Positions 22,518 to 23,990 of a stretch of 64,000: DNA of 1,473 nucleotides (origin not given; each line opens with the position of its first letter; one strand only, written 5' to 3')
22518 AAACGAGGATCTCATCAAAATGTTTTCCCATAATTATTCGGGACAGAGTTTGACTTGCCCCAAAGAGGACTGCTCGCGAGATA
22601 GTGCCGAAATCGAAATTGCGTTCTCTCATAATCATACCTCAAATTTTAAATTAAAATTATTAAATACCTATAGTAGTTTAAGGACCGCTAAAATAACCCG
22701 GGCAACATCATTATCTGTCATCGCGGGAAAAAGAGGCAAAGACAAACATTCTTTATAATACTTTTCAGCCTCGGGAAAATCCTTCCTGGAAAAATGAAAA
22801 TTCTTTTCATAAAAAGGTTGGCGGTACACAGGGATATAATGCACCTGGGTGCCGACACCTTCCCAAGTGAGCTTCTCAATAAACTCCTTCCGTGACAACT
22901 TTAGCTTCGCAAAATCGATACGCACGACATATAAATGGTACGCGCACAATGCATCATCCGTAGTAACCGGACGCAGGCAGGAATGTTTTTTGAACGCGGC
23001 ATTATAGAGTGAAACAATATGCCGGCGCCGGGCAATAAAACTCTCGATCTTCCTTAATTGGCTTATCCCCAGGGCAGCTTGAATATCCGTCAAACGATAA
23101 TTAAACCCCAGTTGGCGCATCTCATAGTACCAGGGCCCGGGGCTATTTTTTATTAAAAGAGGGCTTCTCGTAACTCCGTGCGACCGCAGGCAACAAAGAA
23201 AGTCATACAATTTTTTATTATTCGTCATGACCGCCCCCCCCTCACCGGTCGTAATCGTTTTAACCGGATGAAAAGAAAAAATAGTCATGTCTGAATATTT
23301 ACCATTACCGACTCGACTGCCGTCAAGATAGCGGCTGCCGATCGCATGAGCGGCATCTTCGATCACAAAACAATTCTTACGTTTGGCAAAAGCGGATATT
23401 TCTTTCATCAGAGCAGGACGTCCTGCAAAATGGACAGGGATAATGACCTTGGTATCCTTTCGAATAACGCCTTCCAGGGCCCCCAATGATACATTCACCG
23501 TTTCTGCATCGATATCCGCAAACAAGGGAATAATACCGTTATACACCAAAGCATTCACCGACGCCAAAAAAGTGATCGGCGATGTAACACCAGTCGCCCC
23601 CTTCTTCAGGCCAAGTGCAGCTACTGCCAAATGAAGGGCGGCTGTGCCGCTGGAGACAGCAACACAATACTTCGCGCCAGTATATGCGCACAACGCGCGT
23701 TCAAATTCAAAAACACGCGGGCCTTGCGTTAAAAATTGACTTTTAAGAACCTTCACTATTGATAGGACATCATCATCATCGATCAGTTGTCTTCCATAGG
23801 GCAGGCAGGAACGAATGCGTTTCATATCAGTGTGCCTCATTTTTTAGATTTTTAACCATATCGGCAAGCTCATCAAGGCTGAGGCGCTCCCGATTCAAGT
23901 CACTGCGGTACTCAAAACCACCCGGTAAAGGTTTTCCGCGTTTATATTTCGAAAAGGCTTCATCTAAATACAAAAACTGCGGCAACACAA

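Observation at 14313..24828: Pseudaminic-acid-type pathway lacking PseH, with formyltransferases, WbqC and a PIG-L deacetylase in its place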

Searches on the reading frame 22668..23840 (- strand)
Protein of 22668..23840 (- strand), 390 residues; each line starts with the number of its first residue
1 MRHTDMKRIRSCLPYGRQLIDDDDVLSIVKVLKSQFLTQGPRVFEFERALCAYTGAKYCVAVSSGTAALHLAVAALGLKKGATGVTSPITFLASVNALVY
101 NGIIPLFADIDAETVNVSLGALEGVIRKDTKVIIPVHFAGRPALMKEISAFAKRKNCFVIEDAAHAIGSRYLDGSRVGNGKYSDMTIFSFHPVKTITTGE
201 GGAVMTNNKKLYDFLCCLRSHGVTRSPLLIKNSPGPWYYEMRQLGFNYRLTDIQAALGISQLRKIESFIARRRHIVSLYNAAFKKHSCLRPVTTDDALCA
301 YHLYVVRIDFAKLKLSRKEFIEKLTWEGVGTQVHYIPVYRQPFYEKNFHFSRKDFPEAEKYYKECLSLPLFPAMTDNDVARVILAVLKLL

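Call 4: search_protein_families(library=pfam, proteins=[window:22668-23840:-], max_evalue=0.001)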
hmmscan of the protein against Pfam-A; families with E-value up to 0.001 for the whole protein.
window:22668-23840:- (390 aa): 3 families
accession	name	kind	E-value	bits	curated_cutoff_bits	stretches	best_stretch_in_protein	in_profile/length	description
PF01041.23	DegT_DnrJ_EryC1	-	1.3e-111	373.8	19.8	1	20-386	3-359/360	DegT/DnrJ/EryC1/StrS aminotransferase family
PF01053.26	Cys_Met_Meta_PP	-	0.00012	21.2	27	1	40-134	51-142/381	Cys/Met metabolism PLP-dependent enzyme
PF01212.27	Beta_elim_lyase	-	0.00034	20.5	27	1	40-275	31-222/288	Beta-eliminating lyase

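Call 5: search_protein_families(library=ncbifam, proteins=[window:22668-23840:-], max_evalue=0.001)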
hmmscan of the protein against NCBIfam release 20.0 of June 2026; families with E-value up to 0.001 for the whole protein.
window:22668-23840:- (390 aa): 9 families
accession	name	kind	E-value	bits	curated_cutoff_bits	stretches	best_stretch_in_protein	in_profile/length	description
TIGR03588.1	PseC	equivalog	2.7e-145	484.1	423.5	1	13-389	2-379/380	UDP-4-amino-4,6-dideoxy-N-acetyl-beta-L-altrosamine transaminase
NF008658.2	PRK11658.1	equivalog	1.4e-84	284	631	1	11-389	3-376/379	UDP-4-amino-4-deoxy-L-arabinose aminotransferase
TIGR04181.1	NHT_00031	hypoth_equivalog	7e-67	225.8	420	1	27-369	15-357/359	LegC family aminotransferase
NF008687.0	PRK11706.1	equivalog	2.1e-55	188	375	1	40-388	30-372/375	dTDP-4-amino-4,6-dideoxygalactose transaminase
NF011936.0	PRK15407.1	equivalog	2.4e-53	181.4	423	2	6-222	30-251/440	lipopolysaccharide biosynthesis protein RfbH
TIGR04427.1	PLP_DesI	equivalog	9.3e-48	163.3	650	1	30-383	40-376/390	dTDP-4-dehydro-6-deoxyglucose aminotransferase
TIGR02379.1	ECA_wecE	subfamily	3.5e-44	151.1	434.85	1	47-388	37-373/376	dTDP-4-amino-4,6-dideoxy-D-glucose transaminase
NF006003.0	PRK08133.1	equivalog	0.00011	21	522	1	40-163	65-188/396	O-succinylhomoserine sulfhydrylase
NF006004.0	PRK08134.1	equivalog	0.00092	18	636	0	42-135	65-155/433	O-acetylhomoserine aminocarboxypropyltransferase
